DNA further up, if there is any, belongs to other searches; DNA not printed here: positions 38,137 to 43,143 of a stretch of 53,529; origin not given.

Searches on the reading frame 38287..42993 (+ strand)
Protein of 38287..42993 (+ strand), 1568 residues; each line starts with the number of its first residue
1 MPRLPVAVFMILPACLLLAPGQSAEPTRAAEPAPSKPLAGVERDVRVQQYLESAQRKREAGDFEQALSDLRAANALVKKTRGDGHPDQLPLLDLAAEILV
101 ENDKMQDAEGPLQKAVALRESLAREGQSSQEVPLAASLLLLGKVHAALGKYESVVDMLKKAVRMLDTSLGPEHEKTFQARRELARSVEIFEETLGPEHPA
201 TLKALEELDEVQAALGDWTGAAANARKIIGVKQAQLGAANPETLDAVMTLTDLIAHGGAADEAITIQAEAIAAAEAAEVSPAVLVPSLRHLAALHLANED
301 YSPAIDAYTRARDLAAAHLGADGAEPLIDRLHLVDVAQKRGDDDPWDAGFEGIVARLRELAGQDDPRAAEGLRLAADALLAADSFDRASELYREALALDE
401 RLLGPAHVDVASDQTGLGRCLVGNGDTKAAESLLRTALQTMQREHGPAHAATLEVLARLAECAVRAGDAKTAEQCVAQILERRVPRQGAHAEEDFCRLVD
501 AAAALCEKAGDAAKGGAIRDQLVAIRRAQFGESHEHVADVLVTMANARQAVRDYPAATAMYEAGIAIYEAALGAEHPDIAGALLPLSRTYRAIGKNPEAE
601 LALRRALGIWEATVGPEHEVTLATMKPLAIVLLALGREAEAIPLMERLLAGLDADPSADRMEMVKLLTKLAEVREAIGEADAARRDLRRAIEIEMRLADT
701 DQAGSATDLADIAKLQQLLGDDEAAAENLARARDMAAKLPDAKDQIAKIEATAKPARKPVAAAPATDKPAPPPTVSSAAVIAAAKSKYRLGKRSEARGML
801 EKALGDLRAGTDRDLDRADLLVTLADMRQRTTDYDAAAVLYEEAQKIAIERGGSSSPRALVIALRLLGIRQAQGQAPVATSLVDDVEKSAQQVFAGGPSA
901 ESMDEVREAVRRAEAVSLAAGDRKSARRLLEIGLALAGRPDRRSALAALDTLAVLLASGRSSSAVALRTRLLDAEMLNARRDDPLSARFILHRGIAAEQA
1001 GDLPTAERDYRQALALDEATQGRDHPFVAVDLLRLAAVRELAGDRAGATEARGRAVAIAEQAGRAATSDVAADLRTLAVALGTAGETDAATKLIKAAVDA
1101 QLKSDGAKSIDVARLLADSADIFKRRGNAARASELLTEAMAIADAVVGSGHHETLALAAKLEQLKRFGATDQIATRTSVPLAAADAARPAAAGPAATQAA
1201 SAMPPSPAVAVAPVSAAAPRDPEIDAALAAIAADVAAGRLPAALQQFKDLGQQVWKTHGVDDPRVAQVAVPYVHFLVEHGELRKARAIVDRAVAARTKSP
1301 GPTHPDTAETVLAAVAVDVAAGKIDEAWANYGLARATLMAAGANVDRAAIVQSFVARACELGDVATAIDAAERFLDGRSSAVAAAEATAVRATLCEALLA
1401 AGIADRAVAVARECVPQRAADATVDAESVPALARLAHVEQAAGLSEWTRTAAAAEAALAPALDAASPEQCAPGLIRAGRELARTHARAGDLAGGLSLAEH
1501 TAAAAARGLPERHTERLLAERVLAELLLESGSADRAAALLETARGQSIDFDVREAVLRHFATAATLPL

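Call 10: search_protein_families(library=pfam, proteins=[window:38287-42993:+], max_evalue=0.01)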
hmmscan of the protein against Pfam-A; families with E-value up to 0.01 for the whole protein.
window:38287-42993:+ (1568 aa): 8 families
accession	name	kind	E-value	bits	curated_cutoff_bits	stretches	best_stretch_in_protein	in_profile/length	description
PF13424.12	TPR_12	-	2.8e-76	252.1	30.1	13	537-611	2-76/77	Tetratricopeptide repeat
PF24885.1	TPR_NPHP3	-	7.6e-31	107.8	100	5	524-619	127-222/239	Nephrocystin-3 TPR domain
PF13374.12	TPR_10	-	1.1e-24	86.1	27.5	2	538-578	2-42/42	Tetratricopeptide repeat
PF17874.7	TPR_MalT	-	1.3e-10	41.6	45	2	1234-1483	90-328/336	MalT-like TPR region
PF00515.34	TPR_1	-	1.2e-08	34.9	27.8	0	992-1018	6-32/34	Tetratricopeptide repeat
PF07719.23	TPR_2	-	4.4e-08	33.1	27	0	991-1018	5-32/34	Tetratricopeptide repeat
PF14559.12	TPR_19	-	4.9e-06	27.2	25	2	421-483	1-55/68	Tetratricopeptide repeat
PF12895.13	ANAPC3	-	8.8e-06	26.4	27.2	0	390-438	3-50/82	Anaphase-promoting complex, cyclosome, subunit 3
